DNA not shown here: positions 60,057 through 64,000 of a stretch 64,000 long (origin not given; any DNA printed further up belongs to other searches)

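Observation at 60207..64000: SNF2 translocase fused to a PUA-like ASCH reader, coupled to an unseen downstream gene: candidate modification-sensing defence or surveillance module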

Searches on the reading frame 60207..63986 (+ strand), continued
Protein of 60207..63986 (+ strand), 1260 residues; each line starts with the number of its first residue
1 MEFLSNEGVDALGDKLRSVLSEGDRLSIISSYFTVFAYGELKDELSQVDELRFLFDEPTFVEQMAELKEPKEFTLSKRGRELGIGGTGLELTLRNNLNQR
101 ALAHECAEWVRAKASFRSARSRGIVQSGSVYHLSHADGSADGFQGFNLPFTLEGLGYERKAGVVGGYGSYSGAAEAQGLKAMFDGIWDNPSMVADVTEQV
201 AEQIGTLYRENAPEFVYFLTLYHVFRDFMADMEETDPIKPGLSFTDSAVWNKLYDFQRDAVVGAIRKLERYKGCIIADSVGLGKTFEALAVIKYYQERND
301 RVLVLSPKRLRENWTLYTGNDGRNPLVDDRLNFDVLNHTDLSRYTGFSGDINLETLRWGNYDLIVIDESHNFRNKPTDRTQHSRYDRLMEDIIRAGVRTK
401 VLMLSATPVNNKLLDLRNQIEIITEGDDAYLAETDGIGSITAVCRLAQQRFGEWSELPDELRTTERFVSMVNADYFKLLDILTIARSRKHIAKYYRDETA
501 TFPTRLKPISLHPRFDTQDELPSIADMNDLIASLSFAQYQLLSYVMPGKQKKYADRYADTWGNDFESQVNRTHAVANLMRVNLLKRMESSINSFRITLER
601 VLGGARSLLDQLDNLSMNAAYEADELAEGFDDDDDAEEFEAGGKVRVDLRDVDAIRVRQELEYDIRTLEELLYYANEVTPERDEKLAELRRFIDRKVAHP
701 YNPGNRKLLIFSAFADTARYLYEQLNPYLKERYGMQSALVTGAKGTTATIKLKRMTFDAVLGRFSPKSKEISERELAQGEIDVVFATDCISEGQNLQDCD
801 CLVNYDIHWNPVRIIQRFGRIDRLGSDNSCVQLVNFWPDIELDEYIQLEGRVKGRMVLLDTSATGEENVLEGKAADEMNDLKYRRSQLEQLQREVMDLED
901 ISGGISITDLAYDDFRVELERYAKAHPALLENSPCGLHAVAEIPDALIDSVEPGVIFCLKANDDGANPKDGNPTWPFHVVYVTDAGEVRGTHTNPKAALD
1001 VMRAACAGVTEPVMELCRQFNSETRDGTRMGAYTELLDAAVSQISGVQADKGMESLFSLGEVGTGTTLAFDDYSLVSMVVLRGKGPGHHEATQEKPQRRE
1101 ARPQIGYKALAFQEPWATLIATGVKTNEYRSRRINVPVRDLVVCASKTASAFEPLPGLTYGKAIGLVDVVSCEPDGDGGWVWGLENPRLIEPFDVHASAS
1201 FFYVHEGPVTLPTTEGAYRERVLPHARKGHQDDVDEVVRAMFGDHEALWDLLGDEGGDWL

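Call 15: find_homologous_proteins(query=window:60207-63986:+, max_evalue=1e-10)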
Query window:60207-63986:+ (1260 aa): 8000 proteins with E <= 1e-10 among 8000 candidates; the best 120 are listed.
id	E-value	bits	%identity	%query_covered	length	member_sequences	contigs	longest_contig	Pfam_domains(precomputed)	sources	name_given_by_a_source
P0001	0.0e+0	2359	95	86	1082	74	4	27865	PF00270.36,PF00176.30,PF00271.38,PF04851.22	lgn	-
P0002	0.0e+0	2190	87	86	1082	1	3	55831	PF00270.36,PF00176.30,PF00271.38,PF04851.22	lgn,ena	-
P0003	0.0e+0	2123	86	86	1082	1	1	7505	PF00270.36,PF00176.30,PF00271.38,PF04851.22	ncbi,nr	ncbi:MAG: DEAD/DEAH box helicase family protein [Atopobiaceae bacterium]|nr:DEAD/DEAH box helicase f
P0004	0.0e+0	2122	86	86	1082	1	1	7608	PF00270.36,PF00176.30,PF00271.38,PF04851.22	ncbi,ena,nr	ncbi:MAG: DEAD/DEAH box helicase family protein [Atopobiaceae bacterium]|nr:DEAD/DEAH box helicase f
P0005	0.0e+0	2122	86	86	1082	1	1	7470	PF00176.30,PF00271.38,PF04851.22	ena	-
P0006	0.0e+0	2120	86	86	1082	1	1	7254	PF00270.36,PF00176.30,PF00271.38,PF04851.22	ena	-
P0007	0.0e+0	2119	86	86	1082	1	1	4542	PF00270.36,PF00176.30,PF00271.38,PF04851.22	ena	-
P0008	0.0e+0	2119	86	86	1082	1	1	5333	PF00270.36,PF00176.30,PF00271.38,PF04851.22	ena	-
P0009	0.0e+0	1932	68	100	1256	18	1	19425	PF00270.36,PF00176.30,PF00271.38,PF04851.22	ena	-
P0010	0.0e+0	1889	66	99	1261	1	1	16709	PF00176.30,PF00271.38,PF04851.22,PF04266.21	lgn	-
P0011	0.0e+0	1764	71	86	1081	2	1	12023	PF00176.30,PF00271.38,PF04851.22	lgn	-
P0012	0.0e+0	1759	71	86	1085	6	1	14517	PF00176.30,PF00271.38,PF04851.22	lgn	-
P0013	0.0e+0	1757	70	86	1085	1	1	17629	PF00270.36,PF00176.30,PF00271.38,PF04851.22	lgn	-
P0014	0.0e+0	1738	70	86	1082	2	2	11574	PF00176.30,PF00271.38,PF04851.22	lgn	-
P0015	0.0e+0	1728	69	86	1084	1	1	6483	PF00270.36,PF00176.30,PF00271.38,PF04851.22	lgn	-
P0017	0.0e+0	1717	70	86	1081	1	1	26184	PF00270.36,PF00176.30,PF00271.38,PF04851.22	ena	-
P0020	0.0e+0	1709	69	86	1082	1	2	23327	PF00270.36,PF00176.30,PF00271.38,PF04851.22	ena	-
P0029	0.0e+0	1702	69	86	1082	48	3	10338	PF00270.36,PF00176.30,PF00271.38,PF04851.22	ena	-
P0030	0.0e+0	1700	68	86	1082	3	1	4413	PF00270.36,PF00176.30,PF00271.38,PF04851.22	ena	-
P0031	0.0e+0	1695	69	86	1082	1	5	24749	PF00270.36,PF00176.30,PF00271.38,PF04851.22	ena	-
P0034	0.0e+0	1689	68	86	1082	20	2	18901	PF00270.36,PF00176.30,PF00271.38,PF04851.22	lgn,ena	-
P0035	0.0e+0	1688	69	86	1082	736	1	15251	PF00270.36,PF00176.30,PF00271.38,PF04851.22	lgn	-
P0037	0.0e+0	1688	69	86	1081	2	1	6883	PF00270.36,PF00176.30,PF00271.38,PF04851.22,PF20720.4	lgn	-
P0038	0.0e+0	1688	69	86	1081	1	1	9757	PF00270.36,PF00176.30,PF00271.38,PF04851.22,PF20720.4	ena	-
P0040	0.0e+0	1687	69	86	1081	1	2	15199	PF00270.36,PF00176.30,PF00271.38,PF04851.22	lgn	-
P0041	0.0e+0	1686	69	86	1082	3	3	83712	PF00270.36,PF00176.30,PF00271.38,PF04851.22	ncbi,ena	-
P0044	0.0e+0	1681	69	86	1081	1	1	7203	PF00270.36,PF00176.30,PF00271.38,PF04851.22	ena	-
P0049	0.0e+0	1679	68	86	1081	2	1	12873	PF00270.36,PF00176.30,PF00271.38,PF04851.22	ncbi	ncbi:MAG: helicase-related protein [Coriobacteriales bacterium]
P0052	0.0e+0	1676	68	86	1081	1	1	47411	PF00270.36,PF00176.30,PF00271.38,PF04851.22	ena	-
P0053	0.0e+0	1676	67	86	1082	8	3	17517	PF00176.30,PF00271.38,PF04851.22,PF20720.4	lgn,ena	-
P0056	0.0e+0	1674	67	86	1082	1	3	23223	PF00176.30,PF00271.38,PF04851.22,PF20720.4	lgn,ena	-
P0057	0.0e+0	1674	68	86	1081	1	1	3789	PF00270.36,PF00176.30,PF00271.38,PF04851.22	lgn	-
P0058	0.0e+0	1674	69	86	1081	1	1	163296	PF00270.36,PF00176.30,PF00271.38,PF04851.22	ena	-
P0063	0.0e+0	1672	68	86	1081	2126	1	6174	PF00270.36,PF00176.30,PF00271.38,PF04851.22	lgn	-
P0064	0.0e+0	1671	68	86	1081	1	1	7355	PF00270.36,PF00176.30,PF00271.38,PF04851.22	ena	-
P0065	0.0e+0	1670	68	86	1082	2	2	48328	PF00270.36,PF00176.30,PF00271.38,PF04851.22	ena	-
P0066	0.0e+0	1670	68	86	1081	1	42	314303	PF00270.36,PF00176.30,PF00271.38,PF04851.22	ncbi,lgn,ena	-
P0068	0.0e+0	1670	68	86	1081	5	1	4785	PF00270.36,PF00176.30,PF00271.38,PF04851.22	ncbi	-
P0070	0.0e+0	1669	68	86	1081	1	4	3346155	PF00270.36,PF00176.30,PF00271.38,PF04851.22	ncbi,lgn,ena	-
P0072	0.0e+0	1669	68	86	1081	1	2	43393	PF00270.36,PF00176.30,PF00271.38,PF04851.22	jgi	jgi:superfamily II DNA or RNA helicase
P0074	0.0e+0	1669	68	86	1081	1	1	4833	PF00176.30,PF00271.38,PF04851.22,PF20720.4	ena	-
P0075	0.0e+0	1669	67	86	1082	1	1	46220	PF00270.36,PF00176.30,PF00271.38,PF04851.22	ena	-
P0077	0.0e+0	1668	68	86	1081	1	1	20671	PF00270.36,PF00176.30,PF00271.38,PF04851.22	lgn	-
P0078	0.0e+0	1667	68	86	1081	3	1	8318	PF00270.36,PF00176.30,PF00271.38,PF04851.22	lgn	-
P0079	0.0e+0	1667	68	86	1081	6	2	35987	PF00270.36,PF00176.30,PF00271.38,PF04851.22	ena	-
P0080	0.0e+0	1666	69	86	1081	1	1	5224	PF00270.36,PF00176.30,PF00271.38,PF04851.22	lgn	-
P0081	0.0e+0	1666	68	86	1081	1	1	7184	PF00270.36,PF00176.30,PF00271.38,PF04851.22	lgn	-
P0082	0.0e+0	1666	68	86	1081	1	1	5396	PF00270.36,PF00176.30,PF00271.38,PF04851.22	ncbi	-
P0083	0.0e+0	1666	69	86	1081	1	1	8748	PF00270.36,PF00176.30,PF00271.38,PF04851.22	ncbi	-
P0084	0.0e+0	1665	68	86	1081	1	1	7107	PF00270.36,PF00176.30,PF00271.38,PF04851.22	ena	-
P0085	0.0e+0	1665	68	86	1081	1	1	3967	PF00270.36,PF00176.30,PF00271.38,PF04851.22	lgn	-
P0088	0.0e+0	1664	68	86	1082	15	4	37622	PF00270.36,PF00176.30,PF00271.38,PF04851.22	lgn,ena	-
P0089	0.0e+0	1664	68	86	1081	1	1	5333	PF00270.36,PF00176.30,PF00271.38,PF04851.22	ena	-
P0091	0.0e+0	1663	68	86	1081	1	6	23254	PF00270.36,PF00176.30,PF00271.38,PF04851.22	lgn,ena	-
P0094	0.0e+0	1661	68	86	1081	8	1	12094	PF00270.36,PF00176.30,PF00271.38,PF04851.22,PF20720.4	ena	-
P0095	0.0e+0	1661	67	86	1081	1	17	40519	PF00270.36,PF00176.30,PF00271.38,PF04851.22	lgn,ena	-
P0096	0.0e+0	1660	68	86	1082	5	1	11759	PF00270.36,PF00176.30,PF00271.38,PF04851.22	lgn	-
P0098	0.0e+0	1660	68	86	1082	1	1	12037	PF00270.36,PF00176.30,PF00271.38,PF04851.22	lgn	-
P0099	0.0e+0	1660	67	86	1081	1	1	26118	PF00270.36,PF00176.30,PF00271.38,PF04851.22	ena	-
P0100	0.0e+0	1659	67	86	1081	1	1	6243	PF00270.36,PF00176.30,PF00271.38,PF04851.22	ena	-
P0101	0.0e+0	1659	67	86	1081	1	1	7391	PF00270.36,PF00176.30,PF00271.38,PF04851.22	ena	-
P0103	0.0e+0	1658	68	86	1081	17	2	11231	PF00270.36,PF00176.30,PF00271.38,PF04851.22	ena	-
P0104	0.0e+0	1658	67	86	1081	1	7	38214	PF00270.36,PF00176.30,PF00271.38,PF04851.22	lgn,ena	-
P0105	0.0e+0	1657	67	86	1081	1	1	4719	PF00270.36,PF00176.30,PF00271.38,PF04851.22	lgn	-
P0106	0.0e+0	1656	67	86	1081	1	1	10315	PF00270.36,PF00176.30,PF00271.38,PF04851.22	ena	-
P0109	0.0e+0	1655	68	86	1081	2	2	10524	PF00270.36,PF00176.30,PF00271.38,PF04851.22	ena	-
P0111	0.0e+0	1653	68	86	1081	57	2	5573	PF00270.36,PF00176.30,PF00271.38,PF04851.22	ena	-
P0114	0.0e+0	1652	67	86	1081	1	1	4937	PF00270.36,PF00176.30,PF00271.38,PF04851.22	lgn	-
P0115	0.0e+0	1652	67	86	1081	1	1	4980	PF00270.36,PF00176.30,PF00271.38,PF04851.22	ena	-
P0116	0.0e+0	1651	67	86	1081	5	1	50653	PF00270.36,PF00176.30,PF00271.38,PF04851.22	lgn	-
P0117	0.0e+0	1651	68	86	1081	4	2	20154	PF00270.36,PF00176.30,PF00271.38,PF04851.22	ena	-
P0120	0.0e+0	1645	67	86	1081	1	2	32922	PF00270.36,PF00176.30,PF00271.38,PF04851.22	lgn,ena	-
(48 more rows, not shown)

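Call 18: find_encoding_contigs(protein=P0001, flank=8000, max_places=3)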
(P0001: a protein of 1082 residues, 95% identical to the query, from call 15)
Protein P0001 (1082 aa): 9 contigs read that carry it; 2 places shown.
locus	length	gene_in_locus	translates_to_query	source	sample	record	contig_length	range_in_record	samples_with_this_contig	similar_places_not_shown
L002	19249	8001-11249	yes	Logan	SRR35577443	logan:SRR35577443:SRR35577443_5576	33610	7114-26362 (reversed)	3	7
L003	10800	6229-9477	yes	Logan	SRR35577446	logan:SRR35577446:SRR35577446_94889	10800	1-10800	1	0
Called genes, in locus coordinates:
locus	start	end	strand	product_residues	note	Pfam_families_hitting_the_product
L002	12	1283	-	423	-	PF07690:MFS_1, PF12832:MFS_1_like (weak), PF11700:ATG22, PF07690:MFS_1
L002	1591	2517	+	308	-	PF00882:Zn_dep_PLPC (weak)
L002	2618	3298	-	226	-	PF06940:DUF1287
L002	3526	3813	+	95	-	-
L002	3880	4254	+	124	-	PF03483:B3_4 (weak)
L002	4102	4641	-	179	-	PF02985:HEAT (faint), PF13513:HEAT_EZ (faint), PF13646:HEAT_2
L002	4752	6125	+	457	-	-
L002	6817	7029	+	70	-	-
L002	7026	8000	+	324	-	PF05066:HARE-HTH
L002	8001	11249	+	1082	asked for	PF00176:SNF2-rel_dom (weak), PF00270:DEAD (faint), PF04851:ResIII, PF00271:Helicase_C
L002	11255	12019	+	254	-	PF14335:DUF4391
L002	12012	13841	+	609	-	PF01555:N6_N4_Mtase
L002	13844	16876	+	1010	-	PF04851:ResIII, PF00270:DEAD (faint), PF19778:RE_endonuc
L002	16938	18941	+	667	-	-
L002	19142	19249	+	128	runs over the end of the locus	-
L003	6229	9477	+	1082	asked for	PF00176:SNF2-rel_dom (weak), PF00270:DEAD (faint), PF04851:ResIII, PF00271:Helicase_C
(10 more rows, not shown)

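Call 19: find_encoding_contigs(protein=P0009, flank=8000, max_places=3)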
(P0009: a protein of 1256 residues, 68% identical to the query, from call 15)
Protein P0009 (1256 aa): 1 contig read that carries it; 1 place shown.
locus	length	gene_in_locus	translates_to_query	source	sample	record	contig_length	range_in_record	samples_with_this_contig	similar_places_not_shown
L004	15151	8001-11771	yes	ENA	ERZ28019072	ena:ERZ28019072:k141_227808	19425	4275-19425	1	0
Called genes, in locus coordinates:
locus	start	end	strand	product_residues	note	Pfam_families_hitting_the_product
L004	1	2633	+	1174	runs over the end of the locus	PF10412:TrwB_AAD_bind (faint), PF01935:DUF87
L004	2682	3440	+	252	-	PF13930:Endonuclea_NS_2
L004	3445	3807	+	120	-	PF04634:YezG-like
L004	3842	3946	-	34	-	-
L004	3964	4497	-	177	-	-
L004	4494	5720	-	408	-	PF03432:Relaxase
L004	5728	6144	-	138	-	PF21983:NikA-like (weak)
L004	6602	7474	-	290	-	PF08401:ArdcN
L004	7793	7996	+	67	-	-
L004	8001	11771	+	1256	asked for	PF00176:SNF2-rel_dom (weak), PF00270:DEAD (faint), PF04851:ResIII, PF00271:Helicase_C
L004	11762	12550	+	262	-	PF14335:DUF4391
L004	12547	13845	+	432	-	PF04326:SLFN_AlbA_2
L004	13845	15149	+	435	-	?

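Call 20: find_encoding_contigs(protein=P0010, flank=8000, max_places=3)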
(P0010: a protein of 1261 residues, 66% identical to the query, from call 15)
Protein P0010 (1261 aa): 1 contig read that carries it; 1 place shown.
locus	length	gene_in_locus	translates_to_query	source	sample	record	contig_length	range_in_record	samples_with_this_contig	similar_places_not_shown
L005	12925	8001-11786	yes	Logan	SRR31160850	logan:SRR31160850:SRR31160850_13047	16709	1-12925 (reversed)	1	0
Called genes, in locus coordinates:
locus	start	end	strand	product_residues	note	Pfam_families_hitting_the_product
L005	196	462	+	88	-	-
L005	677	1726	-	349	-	PF02661:Fic, PF22168:DIP2311-like_C (faint)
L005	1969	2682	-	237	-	-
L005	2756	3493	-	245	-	-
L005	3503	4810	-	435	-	PF03432:Relaxase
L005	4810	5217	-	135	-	-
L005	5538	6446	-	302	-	PF02195:ParB_N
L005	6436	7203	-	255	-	PF00142:Fer4_NifH (weak), PF01656:CbiA, PF02374:ArsA_ATPase, PF06564:CBP_BcsQ (faint), PF09140:MipZ, PF10609:ParA (weak), PF13614:AAA_31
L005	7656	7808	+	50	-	-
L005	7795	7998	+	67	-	PF19807:DUF6290 (faint)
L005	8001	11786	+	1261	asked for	PF00176:SNF2-rel_dom (faint), PF04851:ResIII (weak), PF04266:ASCH (faint), PF00271:Helicase_C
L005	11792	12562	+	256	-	PF14335:DUF4391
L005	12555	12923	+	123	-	?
